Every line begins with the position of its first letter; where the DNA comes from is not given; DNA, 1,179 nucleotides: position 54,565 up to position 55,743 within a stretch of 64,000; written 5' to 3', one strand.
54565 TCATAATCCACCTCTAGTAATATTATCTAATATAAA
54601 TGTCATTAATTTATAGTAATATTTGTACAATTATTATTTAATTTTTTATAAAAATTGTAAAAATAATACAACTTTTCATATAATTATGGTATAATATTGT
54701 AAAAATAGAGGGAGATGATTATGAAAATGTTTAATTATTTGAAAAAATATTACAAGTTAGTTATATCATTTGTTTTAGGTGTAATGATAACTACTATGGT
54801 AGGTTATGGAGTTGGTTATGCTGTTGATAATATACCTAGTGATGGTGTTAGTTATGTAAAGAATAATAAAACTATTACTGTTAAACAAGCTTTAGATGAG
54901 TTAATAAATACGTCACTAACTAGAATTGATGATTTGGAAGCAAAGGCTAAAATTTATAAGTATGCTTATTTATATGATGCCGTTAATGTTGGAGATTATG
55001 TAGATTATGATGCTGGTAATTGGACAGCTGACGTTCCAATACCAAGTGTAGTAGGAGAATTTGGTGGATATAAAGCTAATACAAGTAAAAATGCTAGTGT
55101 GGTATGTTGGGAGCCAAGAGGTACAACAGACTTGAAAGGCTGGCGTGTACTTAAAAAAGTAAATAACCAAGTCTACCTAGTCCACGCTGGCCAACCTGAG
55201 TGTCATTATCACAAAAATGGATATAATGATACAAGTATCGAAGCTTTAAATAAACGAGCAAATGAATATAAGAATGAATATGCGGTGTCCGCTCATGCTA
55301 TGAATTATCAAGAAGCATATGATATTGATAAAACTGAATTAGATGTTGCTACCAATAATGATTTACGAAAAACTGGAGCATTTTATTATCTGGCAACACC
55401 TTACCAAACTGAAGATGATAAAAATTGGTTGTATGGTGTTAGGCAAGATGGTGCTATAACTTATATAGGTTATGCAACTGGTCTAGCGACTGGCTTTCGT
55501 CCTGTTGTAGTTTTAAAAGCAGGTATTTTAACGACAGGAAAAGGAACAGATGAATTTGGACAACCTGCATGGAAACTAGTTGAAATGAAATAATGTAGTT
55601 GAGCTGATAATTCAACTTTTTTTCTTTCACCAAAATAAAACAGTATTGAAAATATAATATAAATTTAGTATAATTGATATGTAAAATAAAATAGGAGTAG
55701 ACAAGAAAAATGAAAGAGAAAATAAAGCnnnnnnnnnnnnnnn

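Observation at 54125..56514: Uncharacterised multigene family of secreted/surface proteins; this locus holds two tandem copies plus a divergent XRE regulator between rsmG and the noc-like gene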

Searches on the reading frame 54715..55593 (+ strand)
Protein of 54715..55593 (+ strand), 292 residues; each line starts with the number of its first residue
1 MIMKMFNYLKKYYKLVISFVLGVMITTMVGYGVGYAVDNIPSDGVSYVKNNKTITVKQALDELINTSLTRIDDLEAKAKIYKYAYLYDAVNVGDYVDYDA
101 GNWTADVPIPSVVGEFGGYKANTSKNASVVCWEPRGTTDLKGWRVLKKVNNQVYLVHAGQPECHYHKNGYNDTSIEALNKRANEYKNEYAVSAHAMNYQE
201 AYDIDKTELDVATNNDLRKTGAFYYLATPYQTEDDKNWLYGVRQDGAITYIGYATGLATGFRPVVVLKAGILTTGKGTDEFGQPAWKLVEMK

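Call 4: search_protein_families(library=pfam, proteins=[window:54715-55593:+], max_evalue=1)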
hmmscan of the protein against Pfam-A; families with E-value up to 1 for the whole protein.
window:54715-55593:+ (292 aa): 0 families

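Call 8: find_homologous_proteins(query=window:54715-55590:+)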
Query window:54715-55590:+ (292 aa): 46 proteins with E <= 0.001 among 670 candidates.
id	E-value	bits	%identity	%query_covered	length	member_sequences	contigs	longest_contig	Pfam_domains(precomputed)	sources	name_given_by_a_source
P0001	1.4e-169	581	89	99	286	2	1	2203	-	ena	-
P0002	3.3e-79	284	61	86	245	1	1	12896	-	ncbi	-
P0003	5.0e-76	274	56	90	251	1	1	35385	-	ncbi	-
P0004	1.5e-73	266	51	98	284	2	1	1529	-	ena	-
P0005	1.4e-71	259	51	98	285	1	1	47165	-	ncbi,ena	-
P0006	1.6e-70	256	55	89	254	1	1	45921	-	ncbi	-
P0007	5.6e-70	254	51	98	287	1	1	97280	-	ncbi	-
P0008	2.5e-69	252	53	88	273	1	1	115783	-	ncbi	-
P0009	1.3e-67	246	53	91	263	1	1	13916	-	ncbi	-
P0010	3.6e-66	241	45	98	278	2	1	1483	-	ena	-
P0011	4.0e-66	241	51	90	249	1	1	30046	-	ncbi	-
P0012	4.2e-66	241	49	98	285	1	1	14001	-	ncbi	-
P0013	7.1e-63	231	52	89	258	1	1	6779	-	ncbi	-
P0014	1.3e-62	230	49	99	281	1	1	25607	-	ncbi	-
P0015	1.0e-61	227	51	86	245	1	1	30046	-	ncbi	-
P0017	8.5e-60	221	50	88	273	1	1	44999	-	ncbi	-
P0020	8.0e-58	214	46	99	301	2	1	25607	-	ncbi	-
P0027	3.6e-54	202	50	84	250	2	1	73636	PF19789.7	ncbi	-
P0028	6.1e-54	201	46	90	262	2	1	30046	-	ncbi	-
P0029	2.5e-53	199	46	93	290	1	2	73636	-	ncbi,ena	-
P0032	4.2e-51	192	44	99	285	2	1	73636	-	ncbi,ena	-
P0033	5.8e-51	192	44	94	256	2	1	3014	-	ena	-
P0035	3.0e-50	189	42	94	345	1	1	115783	-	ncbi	-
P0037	5.1e-48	182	52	70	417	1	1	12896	PF07963.18,PF02368.25,PF26918.1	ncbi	-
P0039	1.3e-43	167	39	94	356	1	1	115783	PF02368.25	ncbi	-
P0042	5.0e-39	152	50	70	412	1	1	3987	PF19789.7,PF07963.18,PF02368.25,PF26918.1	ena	-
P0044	1.6e-16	79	35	71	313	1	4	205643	-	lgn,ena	-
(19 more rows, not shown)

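Call 9: search_solved_structures(query=window:54715-55590:+, max_evalue=10)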
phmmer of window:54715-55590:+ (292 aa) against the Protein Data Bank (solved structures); distinct sequences matched with E-value up to 10: 3.
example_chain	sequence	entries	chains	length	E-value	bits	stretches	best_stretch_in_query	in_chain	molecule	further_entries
8dgc_E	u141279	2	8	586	0.23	13.9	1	128-195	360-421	Terminase, large subunit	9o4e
1hwm_A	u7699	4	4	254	0.95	11.9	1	167-261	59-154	EBULIN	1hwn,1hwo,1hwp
4bij_A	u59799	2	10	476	1.2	11.5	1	130-186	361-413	DNA MATURASE B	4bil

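Call 14: search_protein_families(library=pfam, alignment_id=A1, max_evalue=1)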
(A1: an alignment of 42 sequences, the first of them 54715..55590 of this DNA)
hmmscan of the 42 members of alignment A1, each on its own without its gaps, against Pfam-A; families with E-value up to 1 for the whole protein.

A. member 1, window:54715-55590:+ (292 aa): 0 families

B. families by the number of members that match (of 42 scanned): 55 families (the first 25 are shown)
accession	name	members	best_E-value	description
PF10902.13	WYL_2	10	0.006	WYL_2, Sm-like SH3 beta-barrel fold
PF19789.6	DUF6273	4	6.8e-05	Domain of unknown function (DUF6273)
PF20990.2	DUF2207_C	3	0.00024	Predicted membrane protein (DUF2207) C-terminal domain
PF14584.11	DUF4446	3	0.0045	Protein of unknown function (DUF4446)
PF06237.18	SLC52_ribofla_tr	3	0.0083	Solute carrier family 52, riboflavin transporter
PF20225.4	DUF6584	3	0.017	Family of unknown function (DUF6584)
PF20185.3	DUF6548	2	0.0053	Family of unknown function (DUF6548)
PF06024.17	Orf78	2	0.0078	Orf78 (ac78)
PF05301.17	Acetyltransf_16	2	0.076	GNAT acetyltransferase, Mec-17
PF10324.15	7TM_GPCR_Srw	2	0.082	Serpentine type 7TM GPCR chemoreceptor Srw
PF06781.17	CrgA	2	0.1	Cell division protein CrgA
PF00861.27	Ribosomal_L18p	2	0.12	Ribosomal L18 of archaea, bacteria, mitoch. and chloroplast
PF12326.13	EOS1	2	0.13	N-glycosylation protein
PF01455.23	HupF_HypC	2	0.29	HupF/HypC family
PF20644.2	Rrn7_cyclin_N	1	0.021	Rrn7/TAF1B, N-terminal cyclin domain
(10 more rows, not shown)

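Call 18: find_related_loci(query=A1, collection=genome_contigs, flank=4000)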
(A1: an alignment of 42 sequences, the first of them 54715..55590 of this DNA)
Query A1 (292 aa) in genome_contigs; peptide patterns used: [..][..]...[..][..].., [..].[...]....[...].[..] (x = any residue, [..] = any of these).
112 stretches matched a pattern; 34 encode a relative of the query (tblastn E <= 1e-3); 34 distinct loci.
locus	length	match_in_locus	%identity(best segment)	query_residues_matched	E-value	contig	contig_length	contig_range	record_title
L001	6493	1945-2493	38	86-289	8e-35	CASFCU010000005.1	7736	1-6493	uncultured bacterium isolate CO.B37.metabat-bins.121 genome assembly, contig: CO.B37.metabat-bins.121.fa_k141_11604708,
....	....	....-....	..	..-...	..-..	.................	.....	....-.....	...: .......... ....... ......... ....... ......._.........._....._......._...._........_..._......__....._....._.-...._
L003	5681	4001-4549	38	86-289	6e-33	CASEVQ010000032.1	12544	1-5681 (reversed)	uncultured bacterium isolate B51_L2_308308_idba_bin.104 genome assembly, contig: B51_L2_308308_idba_bin.104.fa_scaffold_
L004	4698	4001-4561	40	84-278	3e-31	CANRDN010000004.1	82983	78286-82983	MAG: uncultured Bacilli bacterium isolate Lapin-026__bin19 genome assembly, contig: Lapin-026__NODE_256_length_82983_cov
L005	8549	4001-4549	37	86-289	6e-31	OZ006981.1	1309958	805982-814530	MAG: uncultured Bacilli bacterium isolate pooled_contig_21585_metaflye_circ MAG genome assembly, chromosome: 1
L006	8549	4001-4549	36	86-289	9e-31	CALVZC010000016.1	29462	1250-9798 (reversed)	MAG: uncultured Bacilli bacterium isolate BRZ_FK__bin67 genome assembly, contig: BRZ_FK__NODE_2025_length_29462_cov_46.8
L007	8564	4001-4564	39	79-276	1e-30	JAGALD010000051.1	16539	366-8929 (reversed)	MAG: Bacilli bacterium isolate RGIG8542 Water_deer_Cecum-2__c160997, whole genome shotgun sequence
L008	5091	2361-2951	40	86-292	2e-30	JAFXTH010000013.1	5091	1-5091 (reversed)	MAG: Bacilli bacterium isolate RGIG6726 Sheep_Rumen-2__c927651, whole genome shotgun sequence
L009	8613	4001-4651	33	92-288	3e-24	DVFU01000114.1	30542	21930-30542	MAG TPA_asm: Candidatus Faecenecus gallistercoris isolate CHK165-10780 CHK165__C347388_L30542_ERR2241971, whole genome s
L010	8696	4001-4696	33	82-290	4e-24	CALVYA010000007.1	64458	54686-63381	MAG: uncultured Bacilli bacterium isolate BRZ_CE__bin6 genome assembly, contig: BRZ_CE__NODE_792_length_64458_cov_11.732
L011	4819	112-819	30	90-289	2e-22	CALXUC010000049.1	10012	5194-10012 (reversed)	MAG: uncultured Clostridia bacterium isolate BRZ_PK__bin13 genome assembly, contig: BRZ_PK__NODE_9407_length_10012_cov_1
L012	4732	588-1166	36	86-279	3e-22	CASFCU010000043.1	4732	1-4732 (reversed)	uncultured bacterium isolate CO.B37.metabat-bins.121 genome assembly, contig: CO.B37.metabat-bins.121.fa_k141_14888835,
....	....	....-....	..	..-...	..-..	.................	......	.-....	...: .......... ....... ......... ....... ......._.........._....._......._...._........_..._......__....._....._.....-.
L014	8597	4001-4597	39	88-278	1e-21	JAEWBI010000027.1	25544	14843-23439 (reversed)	MAG: Bacillota bacterium isolate OH_PBB_246 k127_12297, whole genome shotgun sequence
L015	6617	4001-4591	34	86-276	1e-20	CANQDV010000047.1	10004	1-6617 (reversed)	MAG: uncultured Bacilli bacterium isolate Lapin-005__bin8 genome assembly, contig: Lapin-005__NODE_9358_length_10004_cov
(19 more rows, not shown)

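Call 19: predict_structure(alignment_id=A1)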
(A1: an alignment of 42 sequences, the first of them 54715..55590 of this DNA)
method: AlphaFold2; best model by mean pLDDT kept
length: 292 residues; sequences in the alignment: 42
mean_pLDDT: 83.3   pTM: 0.72
mean pLDDT of the five models: 83.3, 82.7, 82.5, 82.4, 81.4
residues with pLDDT >= 90: 184; 70-90: 32; 50-70: 42; < 50: 34
segments of 3 or more residues with pLDDT < 50: 1-3, 18-26, 28-42
pLDDT, mean of each block of 10 residues (from residue 1): 49 50 42 36 59 71 65 56 88 98 98 97 98 89 98 98 94 96 98 98 96 96 96 80 96 86 98 96 96 70
secondary structure, 60 per line:
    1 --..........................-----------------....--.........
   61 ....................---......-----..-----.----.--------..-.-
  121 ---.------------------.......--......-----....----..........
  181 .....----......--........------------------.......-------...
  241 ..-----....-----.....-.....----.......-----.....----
elements in order: H3-28 E46-49 E52-55 H56-80 H86-89 E143-149 E152-157 E163-166 H171-185 E190-195 H198-205 E224-230 E238-242 E248-251 E257-261 E263-267 E272-278 E284-288

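Call 24: search_protein_representatives(alignment_id=A1)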
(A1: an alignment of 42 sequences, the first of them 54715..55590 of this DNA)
Query: 42 sequences, 280 profile positions. Proteins with E-value up to 0.001 (for the whole library): 1196; up to 1e-10: 506; up to 1e-30: 116. The best 150 are listed.
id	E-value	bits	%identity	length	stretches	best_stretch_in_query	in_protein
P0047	1.1e-181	618.6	-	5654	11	128-266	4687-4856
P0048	3.8e-113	393.8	-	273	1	9-277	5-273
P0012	2.4e-110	384.6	-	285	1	4-277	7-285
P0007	7.2e-108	376.5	-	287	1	4-278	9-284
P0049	1.6e-105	368.8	-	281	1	4-277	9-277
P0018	1.9e-103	362.0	-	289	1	6-279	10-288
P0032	6.2e-100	350.4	-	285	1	4-277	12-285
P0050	5.7e-90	317.7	-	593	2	74-278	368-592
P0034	1.4e-87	309.9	-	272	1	4-279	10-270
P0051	1.7e-87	309.7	-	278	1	1-277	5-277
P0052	5.1e-80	285.1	-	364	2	69-277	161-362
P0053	7.2e-80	284.6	-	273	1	3-278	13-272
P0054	1.3e-78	280.4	-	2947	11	128-265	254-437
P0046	4.2e-76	272.2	-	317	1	1-279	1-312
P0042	6.1e-73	261.9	-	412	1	68-279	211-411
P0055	7.1e-72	258.4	-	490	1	14-278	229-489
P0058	1.4e-65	237.7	-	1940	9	129-269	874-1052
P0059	7.6e-63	228.8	-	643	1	29-276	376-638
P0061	1.5e-60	221.3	-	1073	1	39-277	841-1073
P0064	1.2e-55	205.2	-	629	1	28-279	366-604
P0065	6.4e-55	202.8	-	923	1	72-264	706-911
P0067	2.0e-54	201.1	-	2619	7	81-198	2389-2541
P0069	1.6e-52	194.9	-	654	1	52-264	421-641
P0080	8.2e-46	172.9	-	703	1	74-266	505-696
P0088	1.9e-43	165.1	-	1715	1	66-276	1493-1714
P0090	4.2e-43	164.0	-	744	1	77-266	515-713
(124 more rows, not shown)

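Call 25: search_protein_families(library=pfam, proteins=[P0050, P0055, P0059, P0061, P0064, P0065, P0069, P0080, P0088, P0090], max_evalue=0.01)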
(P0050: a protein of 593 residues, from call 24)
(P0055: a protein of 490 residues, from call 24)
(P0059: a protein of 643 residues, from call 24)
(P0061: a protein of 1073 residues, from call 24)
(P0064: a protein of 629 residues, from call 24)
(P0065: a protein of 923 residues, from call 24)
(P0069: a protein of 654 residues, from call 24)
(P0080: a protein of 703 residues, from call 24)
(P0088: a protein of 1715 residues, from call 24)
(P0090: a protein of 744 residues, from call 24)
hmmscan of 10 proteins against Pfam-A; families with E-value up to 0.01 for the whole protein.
P0050 (593 aa): 2 families
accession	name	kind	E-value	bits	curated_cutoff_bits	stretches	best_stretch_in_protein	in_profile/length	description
PF07963.17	N_methyl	-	0.0014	18.6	21.2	1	17-41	2-26/27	Prokaryotic N-terminal methylation motif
PF25523.1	Ig_RIMBP2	-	0.0026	18.2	27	0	269-299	41-71/105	RIMBP2-like, immunoglobulin-like domain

P0055 (490 aa): 1 family
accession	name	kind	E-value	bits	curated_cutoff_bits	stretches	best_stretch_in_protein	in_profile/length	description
PF02368.24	Big_2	-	4.4e-17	62.2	22.8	1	208-284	1-77/79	Bacterial Ig-like domain (group 2)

P0059 (643 aa): 4 families
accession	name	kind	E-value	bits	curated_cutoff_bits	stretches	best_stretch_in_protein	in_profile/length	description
PF02368.24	Big_2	-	1.2e-42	144.1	22.8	4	100-175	3-77/79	Bacterial Ig-like domain (group 2)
PF22359.2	Big-like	-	1.2e-12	48.3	27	1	132-179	2-46/48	Bacterial Ig-like domain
PF21461.3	HL_N-beta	-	1.8e-07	31.2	27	1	387-418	19-49/57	Hyaluronate lyase, N-terminal beta-sheet domain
PF21764.3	Invasin_D4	-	2e-07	31.9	27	0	200-241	25-63/88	Invasin, domain 4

P0061 (1073 aa): 7 families
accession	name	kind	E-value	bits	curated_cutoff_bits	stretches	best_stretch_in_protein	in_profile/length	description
PF02368.24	Big_2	-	7.2e-13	48.7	22.8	1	795-867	2-76/79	Bacterial Ig-like domain (group 2)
PF07963.17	N_methyl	-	3.9e-07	29.8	21.2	1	2-25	3-26/27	Prokaryotic N-terminal methylation motif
PF10179.15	NDNF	-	2.9e-05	24.6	27.3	0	400-448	77-125/127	Neuron-derived neurotrophic factor, first Fn(III) domain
PF00041.27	fn3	-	6.1e-05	23.6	25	0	591-656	12-75/84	Fibronectin type III domain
PF16656.11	Pur_ac_phosph_N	-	0.003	18.5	30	1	398-433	47-82/93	Purple acid Phosphatase, N-terminal domain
PF16655.11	PhoD_N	-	0.0038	18.2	30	0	632-653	61-78/90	PhoD-like phosphatase, N-terminal domain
PF25788.1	Ig_Rha78A_N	-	0.0045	17.7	27.4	0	618-658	52-92/105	Rha78A-like, N-terminal immunoglobulin domain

P0064 (629 aa): 0 families

P0065 (923 aa): 2 families
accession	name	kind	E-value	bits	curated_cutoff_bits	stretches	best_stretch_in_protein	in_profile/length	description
PF16403.11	Bact_surface_Ig-like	-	9.3e-10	38.9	27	1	202-269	7-71/71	Bacterial surface protein, Ig-like domain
PF07963.17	N_methyl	-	1e-07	31.6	21.2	1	2-27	1-26/27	Prokaryotic N-terminal methylation motif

P0069 (654 aa): 2 families
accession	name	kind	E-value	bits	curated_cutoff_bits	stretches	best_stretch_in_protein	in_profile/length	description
PF16403.11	Bact_surface_Ig-like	-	4.7e-11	43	27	1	202-269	7-71/71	Bacterial surface protein, Ig-like domain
PF07963.17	N_methyl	-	6.8e-08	32.2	21.2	1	2-27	1-26/27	Prokaryotic N-terminal methylation motif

P0080 (703 aa): 1 family
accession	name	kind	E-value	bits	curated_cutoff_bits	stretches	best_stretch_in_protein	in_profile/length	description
PF02494.22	HYR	-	6.9e-08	33.2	21.7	0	460-500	43-80/81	HYR domain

P0088 (1715 aa): 11 families
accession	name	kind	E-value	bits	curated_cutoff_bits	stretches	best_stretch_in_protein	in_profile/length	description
PF19077.6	Big_13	-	5.8e-19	68.9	27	1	1436-1495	31-96/102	Bacterial Ig-like domain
PF02494.22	HYR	-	1.1e-17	64.6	21.7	1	1445-1498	27-80/81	HYR domain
PF09136.16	Glucodextran_B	-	3.5e-12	46.5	27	3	1471-1499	53-81/83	Glucodextranase, domain B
PF16403.11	Bact_surface_Ig-like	-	2.3e-10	40.8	27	2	1448-1498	20-70/71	Bacterial surface protein, Ig-like domain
PF05593.20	RHS_repeat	-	2.8e-10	40.8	22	0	1219-1244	5-29/38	RHS Repeat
PF12245.14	Big_3_2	-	1.3e-06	29.1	23.3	0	1447-1498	64-119/122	Bacterial Ig-like domain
PF17936.7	Big_6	-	7.4e-06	26.6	27.6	0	771-821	34-83/83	Bacterial Ig domain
PF00041.27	fn3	-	0.00038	21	25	1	319-396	2-75/84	Fibronectin type III domain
PF13754.12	Big_3_4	-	0.0011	19.3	27.3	0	1220-1250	26-56/106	Domain of unknown function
PF17963.7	Big_9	-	0.0022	19.3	23.6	2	745-818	25-89/89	Bacterial Ig domain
PF19789.6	DUF6273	-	0.0047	17.2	23.5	0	1645-1693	127-171/172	Domain of unknown function (DUF6273)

P0090 (744 aa): 1 family
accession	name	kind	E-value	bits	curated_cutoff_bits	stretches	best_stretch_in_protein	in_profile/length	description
PF02494.22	HYR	-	0.0055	17.5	21.7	0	182-219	47-81/81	HYR domain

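Call 27: find_encoding_contigs(protein=window:54715-55590:+, flank=6000, max_places=10)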
Protein window:54715-55590:+ (292 aa): no gene with exactly this product is on record in the collection.

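Call 28: find_encoding_contigs(protein=P0008, flank=10000, max_places=6)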
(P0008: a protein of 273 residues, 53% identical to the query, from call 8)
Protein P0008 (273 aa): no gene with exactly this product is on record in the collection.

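Call 29: find_encoding_contigs(protein=P0029, flank=10000, max_places=6)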
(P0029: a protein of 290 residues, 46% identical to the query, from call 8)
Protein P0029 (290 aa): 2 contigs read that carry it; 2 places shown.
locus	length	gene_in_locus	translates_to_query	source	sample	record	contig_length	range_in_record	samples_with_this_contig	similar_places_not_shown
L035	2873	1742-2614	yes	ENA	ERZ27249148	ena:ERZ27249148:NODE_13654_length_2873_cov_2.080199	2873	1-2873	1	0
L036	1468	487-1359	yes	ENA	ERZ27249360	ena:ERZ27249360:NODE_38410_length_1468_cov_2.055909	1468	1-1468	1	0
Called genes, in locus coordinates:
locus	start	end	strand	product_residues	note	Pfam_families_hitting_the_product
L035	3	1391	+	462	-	?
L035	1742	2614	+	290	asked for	-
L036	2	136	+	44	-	?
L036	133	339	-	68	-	PF12844:HTH_19 (weak), PF01381:HTH_3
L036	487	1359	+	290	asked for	-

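Call 30: find_encoding_contigs(protein=P0001, flank=10000, max_places=6)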
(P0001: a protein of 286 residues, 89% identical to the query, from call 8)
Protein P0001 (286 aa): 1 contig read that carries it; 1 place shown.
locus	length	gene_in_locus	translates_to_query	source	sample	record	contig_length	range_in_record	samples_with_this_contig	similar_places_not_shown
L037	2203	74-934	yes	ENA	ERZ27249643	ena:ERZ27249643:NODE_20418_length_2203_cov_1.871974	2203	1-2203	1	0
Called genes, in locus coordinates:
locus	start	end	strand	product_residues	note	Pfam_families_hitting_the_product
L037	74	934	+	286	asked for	-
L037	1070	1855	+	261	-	-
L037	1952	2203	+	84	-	?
